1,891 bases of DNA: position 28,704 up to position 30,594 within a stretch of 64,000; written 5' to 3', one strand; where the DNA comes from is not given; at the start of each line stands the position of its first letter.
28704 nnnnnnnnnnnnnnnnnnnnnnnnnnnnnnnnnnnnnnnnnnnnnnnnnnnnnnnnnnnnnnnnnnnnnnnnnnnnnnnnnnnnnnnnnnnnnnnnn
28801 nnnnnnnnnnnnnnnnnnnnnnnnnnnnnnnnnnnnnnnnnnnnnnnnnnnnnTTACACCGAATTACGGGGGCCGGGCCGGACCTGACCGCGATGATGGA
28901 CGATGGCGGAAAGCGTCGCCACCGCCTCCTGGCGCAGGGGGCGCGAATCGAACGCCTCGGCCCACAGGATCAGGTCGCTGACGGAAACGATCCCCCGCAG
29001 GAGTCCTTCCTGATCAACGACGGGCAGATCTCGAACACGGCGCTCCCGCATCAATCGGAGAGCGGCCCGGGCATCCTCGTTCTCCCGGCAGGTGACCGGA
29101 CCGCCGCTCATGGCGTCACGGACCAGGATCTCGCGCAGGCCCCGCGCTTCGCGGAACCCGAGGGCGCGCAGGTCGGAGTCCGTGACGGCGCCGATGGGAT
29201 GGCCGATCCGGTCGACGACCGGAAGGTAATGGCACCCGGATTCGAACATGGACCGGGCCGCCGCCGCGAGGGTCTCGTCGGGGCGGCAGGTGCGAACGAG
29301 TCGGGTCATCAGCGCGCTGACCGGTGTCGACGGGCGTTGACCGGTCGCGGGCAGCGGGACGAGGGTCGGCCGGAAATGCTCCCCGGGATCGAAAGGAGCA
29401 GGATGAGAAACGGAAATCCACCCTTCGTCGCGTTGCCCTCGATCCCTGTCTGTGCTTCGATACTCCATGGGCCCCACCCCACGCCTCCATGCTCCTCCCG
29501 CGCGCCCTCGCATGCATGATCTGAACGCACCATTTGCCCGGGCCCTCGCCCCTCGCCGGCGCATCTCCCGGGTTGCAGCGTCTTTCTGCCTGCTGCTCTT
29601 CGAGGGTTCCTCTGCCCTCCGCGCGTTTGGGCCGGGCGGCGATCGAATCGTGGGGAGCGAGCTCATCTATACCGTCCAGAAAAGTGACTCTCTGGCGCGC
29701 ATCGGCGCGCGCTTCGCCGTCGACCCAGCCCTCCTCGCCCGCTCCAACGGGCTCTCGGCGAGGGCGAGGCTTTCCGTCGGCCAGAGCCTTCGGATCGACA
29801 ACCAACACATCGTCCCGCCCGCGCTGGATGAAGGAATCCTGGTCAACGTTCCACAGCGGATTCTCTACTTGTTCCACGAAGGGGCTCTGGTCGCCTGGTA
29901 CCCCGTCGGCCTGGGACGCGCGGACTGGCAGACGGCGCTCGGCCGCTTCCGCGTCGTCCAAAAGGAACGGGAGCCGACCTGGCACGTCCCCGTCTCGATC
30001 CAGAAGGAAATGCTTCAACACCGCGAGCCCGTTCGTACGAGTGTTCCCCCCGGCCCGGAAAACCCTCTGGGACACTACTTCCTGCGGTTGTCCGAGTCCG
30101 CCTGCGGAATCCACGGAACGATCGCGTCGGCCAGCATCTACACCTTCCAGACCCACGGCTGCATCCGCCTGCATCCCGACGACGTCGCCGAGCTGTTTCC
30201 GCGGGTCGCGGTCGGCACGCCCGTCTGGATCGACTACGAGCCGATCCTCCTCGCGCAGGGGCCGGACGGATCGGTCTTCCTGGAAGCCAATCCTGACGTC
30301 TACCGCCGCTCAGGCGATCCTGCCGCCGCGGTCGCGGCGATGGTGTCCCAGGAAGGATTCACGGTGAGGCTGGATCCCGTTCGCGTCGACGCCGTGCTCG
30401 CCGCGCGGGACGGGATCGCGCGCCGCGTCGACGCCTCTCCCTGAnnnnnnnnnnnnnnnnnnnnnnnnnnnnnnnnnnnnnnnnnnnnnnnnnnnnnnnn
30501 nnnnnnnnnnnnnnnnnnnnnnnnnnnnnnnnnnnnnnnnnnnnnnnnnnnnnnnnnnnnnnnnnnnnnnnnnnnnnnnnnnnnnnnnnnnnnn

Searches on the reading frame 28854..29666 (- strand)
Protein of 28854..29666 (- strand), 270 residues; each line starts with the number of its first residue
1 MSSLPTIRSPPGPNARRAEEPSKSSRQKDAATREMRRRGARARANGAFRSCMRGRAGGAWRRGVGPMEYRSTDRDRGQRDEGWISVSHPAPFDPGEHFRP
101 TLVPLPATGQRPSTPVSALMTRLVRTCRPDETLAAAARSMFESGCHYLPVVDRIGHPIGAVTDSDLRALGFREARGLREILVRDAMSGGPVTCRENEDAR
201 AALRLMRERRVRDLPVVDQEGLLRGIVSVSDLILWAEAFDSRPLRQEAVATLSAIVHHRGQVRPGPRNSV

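Call 29: search_protein_families(library=pfam, proteins=[window:28854-29666:-], max_evalue=0.0001)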
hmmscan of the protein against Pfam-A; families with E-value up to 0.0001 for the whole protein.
window:28854-29666:- (270 aa): 1 family
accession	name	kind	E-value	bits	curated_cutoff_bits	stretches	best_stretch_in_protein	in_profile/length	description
PF00571.33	CBS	-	2.3e-25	89.1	24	2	182-234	1-53/57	CBS domain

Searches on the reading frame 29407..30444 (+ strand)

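Call 29: search_protein_families(library=pfam, proteins=[window:29407-30444:+], max_evalue=0.0001)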
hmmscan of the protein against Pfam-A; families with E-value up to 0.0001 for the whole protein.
window:29407-30444:+ (345 aa): 2 families
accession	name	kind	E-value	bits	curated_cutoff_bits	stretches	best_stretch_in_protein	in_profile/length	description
PF03734.19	YkuD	-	3.2e-25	89.9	23.4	1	143-275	3-146/146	L,D-transpeptidase catalytic domain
PF01476.26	LysM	-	9.6e-09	35.5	20.9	1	88-130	1-42/43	LysM domain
